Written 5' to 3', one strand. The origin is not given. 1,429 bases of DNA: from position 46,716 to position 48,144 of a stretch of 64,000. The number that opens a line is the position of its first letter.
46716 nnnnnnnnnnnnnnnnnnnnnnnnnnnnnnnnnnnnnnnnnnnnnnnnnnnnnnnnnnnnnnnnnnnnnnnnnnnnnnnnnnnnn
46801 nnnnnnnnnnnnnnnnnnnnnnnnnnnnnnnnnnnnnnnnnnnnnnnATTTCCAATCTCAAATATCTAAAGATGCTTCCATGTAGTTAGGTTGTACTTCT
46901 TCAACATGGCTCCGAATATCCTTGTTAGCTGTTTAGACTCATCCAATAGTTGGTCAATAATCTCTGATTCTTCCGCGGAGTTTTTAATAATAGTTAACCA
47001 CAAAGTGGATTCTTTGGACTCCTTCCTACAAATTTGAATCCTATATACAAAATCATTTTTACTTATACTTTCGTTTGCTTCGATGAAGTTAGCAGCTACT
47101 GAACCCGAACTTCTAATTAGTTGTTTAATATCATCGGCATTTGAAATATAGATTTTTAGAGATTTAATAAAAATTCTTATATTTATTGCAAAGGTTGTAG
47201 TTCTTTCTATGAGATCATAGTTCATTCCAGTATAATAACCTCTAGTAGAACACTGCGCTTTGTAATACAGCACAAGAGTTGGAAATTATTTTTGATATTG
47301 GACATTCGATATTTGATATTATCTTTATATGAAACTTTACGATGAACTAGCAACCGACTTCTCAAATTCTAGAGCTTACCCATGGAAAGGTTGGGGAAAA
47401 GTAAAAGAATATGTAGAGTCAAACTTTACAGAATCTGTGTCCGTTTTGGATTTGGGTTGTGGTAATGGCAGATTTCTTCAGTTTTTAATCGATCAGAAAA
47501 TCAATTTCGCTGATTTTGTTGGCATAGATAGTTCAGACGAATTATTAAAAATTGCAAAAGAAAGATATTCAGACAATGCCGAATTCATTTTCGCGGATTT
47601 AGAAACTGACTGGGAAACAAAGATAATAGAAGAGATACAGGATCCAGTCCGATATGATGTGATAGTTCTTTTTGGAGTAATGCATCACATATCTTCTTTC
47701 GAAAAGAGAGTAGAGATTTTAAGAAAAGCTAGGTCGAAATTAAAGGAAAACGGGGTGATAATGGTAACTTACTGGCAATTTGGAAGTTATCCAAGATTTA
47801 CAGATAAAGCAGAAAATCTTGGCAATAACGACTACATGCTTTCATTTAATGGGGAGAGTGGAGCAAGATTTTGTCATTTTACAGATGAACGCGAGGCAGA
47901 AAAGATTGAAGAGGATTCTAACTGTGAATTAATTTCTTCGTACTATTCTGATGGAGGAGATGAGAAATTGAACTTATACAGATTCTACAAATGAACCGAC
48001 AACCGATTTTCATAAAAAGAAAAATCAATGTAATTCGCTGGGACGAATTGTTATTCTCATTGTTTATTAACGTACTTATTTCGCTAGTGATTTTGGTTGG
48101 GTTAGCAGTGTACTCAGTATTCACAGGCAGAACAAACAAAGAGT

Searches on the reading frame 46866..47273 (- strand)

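Call 52: search_protein_families(library=pfam, proteins=[window:46866-47273:-], max_evalue=0.00001)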
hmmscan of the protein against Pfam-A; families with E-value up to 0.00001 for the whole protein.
window:46866-47273:- (135 aa): 1 family
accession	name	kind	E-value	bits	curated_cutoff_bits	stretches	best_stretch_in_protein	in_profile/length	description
PF05635.17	23S_rRNA_IVP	-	7.4e-09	36.2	33.8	1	23-119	7-103/106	23S rRNA-intervening sequence protein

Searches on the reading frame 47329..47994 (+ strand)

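Call 52: search_protein_families(library=pfam, proteins=[window:47329-47994:+], max_evalue=0.00001)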
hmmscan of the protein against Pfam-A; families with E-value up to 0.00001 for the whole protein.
window:47329-47994:+ (221 aa): 6 families
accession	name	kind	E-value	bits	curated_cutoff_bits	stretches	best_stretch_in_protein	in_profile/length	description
PF13847.12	Methyltransf_31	-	7e-18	65.2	27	1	36-150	4-113/145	Methyltransferase domain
PF13489.12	Methyltransf_23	-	1.8e-17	64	27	1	35-203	22-163/164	Methyltransferase domain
PF08242.18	Methyltransf_12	-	7.1e-17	62.4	30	1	40-144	1-98/98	Methyltransferase domain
PF13649.12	Methyltransf_25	-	9e-14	52.4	27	1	39-142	1-97/97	Methyltransferase domain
PF08241.18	Methyltransf_11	-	2.2e-11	44.7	21.2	1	40-145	1-94/95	Methyltransferase domain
PF03291.22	mRNA_G-N7_MeTrfase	-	7.8e-10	38.8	26.6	1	26-178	50-215/315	mRNA (guanine-N(7))-methyltransferase domain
